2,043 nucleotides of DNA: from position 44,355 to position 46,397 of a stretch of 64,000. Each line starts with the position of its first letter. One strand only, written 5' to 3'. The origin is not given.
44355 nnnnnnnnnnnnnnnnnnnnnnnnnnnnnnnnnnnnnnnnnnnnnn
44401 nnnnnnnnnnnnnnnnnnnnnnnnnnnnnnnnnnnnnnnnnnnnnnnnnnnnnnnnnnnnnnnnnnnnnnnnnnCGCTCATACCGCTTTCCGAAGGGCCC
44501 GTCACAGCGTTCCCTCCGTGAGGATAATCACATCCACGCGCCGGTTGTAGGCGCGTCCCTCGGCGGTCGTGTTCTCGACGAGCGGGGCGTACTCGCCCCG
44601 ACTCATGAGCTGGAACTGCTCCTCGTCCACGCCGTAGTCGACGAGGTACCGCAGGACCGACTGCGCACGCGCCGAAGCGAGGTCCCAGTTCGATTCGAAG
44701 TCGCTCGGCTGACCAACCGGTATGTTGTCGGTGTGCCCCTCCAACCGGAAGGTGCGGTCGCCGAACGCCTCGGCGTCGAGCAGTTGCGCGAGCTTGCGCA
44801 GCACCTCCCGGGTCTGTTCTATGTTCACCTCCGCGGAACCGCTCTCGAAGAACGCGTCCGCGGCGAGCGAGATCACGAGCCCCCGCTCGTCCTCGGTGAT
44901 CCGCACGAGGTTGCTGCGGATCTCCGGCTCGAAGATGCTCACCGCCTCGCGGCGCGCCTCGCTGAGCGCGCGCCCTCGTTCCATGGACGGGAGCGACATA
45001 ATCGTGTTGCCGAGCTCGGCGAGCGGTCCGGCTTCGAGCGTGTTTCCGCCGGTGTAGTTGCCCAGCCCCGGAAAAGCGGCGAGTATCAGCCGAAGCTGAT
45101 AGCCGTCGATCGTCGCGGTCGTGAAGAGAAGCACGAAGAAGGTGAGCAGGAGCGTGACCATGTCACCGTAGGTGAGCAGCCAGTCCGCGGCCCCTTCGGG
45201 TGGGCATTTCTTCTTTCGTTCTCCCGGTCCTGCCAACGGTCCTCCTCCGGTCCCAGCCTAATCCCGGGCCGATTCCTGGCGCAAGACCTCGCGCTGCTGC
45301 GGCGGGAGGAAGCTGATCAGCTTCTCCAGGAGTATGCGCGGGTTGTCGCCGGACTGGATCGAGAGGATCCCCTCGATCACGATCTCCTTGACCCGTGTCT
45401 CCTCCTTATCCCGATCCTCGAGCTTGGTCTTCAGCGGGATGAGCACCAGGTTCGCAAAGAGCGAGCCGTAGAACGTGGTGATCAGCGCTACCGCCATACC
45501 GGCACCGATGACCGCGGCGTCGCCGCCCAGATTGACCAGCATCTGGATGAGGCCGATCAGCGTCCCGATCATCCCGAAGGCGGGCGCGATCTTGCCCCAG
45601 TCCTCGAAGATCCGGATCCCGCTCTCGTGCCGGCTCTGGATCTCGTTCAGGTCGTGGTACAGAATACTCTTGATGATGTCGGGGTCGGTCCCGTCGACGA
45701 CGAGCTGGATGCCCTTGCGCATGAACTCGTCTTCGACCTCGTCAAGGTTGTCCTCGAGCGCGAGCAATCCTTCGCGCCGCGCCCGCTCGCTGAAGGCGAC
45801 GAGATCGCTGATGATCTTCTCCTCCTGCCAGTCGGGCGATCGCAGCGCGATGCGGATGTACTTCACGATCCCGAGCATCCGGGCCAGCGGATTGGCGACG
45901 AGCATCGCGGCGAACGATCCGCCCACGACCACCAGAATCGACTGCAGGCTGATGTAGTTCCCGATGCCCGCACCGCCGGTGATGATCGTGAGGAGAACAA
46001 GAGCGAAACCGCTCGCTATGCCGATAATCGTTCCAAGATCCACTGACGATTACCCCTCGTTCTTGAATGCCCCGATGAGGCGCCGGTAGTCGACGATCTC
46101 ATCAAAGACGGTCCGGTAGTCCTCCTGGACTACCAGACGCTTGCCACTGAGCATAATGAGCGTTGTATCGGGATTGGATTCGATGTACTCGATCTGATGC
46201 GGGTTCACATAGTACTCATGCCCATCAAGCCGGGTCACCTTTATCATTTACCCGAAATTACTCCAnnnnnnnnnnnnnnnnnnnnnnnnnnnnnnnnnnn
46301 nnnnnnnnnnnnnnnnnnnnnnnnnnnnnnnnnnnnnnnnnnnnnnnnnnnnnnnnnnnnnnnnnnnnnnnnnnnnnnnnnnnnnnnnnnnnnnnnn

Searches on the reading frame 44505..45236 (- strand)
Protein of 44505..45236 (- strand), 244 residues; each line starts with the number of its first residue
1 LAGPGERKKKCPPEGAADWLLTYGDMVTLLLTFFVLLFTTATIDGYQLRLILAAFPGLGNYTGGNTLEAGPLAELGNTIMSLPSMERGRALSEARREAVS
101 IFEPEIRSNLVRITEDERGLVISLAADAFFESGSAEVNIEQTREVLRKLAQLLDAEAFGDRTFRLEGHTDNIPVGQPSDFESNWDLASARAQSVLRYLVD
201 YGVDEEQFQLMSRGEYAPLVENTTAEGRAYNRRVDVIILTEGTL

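Call 21: search_protein_families(library=pfam, proteins=[window:44505-45236:-], max_evalue=0.001)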
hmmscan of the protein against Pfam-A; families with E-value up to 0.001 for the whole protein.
window:44505-45236:- (244 aa): 2 families
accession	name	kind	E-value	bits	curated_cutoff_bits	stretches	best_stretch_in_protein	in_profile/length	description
PF00691.25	OmpA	-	3.2e-17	63.1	27.2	1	129-232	1-98/98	OmpA family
PF13677.11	MotB_plug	-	8.1e-15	54.6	24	1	7-55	3-54/58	Membrane MotB of proton-channel complex MotA/MotB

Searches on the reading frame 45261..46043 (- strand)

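Call 21: search_protein_families(library=pfam, proteins=[window:45261-46043:-], max_evalue=0.001)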
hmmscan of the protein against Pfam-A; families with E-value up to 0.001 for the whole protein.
window:45261-46043:- (261 aa): 2 families
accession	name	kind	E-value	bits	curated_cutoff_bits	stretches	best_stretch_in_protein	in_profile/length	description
PF01618.21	MotA_ExbB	-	3.4e-31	108.1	22.9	1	101-218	3-124/127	MotA/TolQ/ExbB proton channel family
PF20560.3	MotA_N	-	0.00043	20.9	27.3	1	6-85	1-81/91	Motility protein A N-terminal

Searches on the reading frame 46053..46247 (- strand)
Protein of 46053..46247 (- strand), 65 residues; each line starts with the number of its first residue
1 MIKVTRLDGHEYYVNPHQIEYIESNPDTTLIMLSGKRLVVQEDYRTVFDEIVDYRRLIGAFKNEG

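Call 21: search_protein_families(library=pfam, proteins=[window:46053-46247:-], max_evalue=0.001)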
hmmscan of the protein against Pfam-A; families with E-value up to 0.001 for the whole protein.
window:46053-46247:- (65 aa): 1 family
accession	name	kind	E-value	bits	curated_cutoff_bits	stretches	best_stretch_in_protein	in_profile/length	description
PF06289.16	FlbD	-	1.4e-24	85.9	24.7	1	1-58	1-58/59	Flagellar and Swarming motility proteins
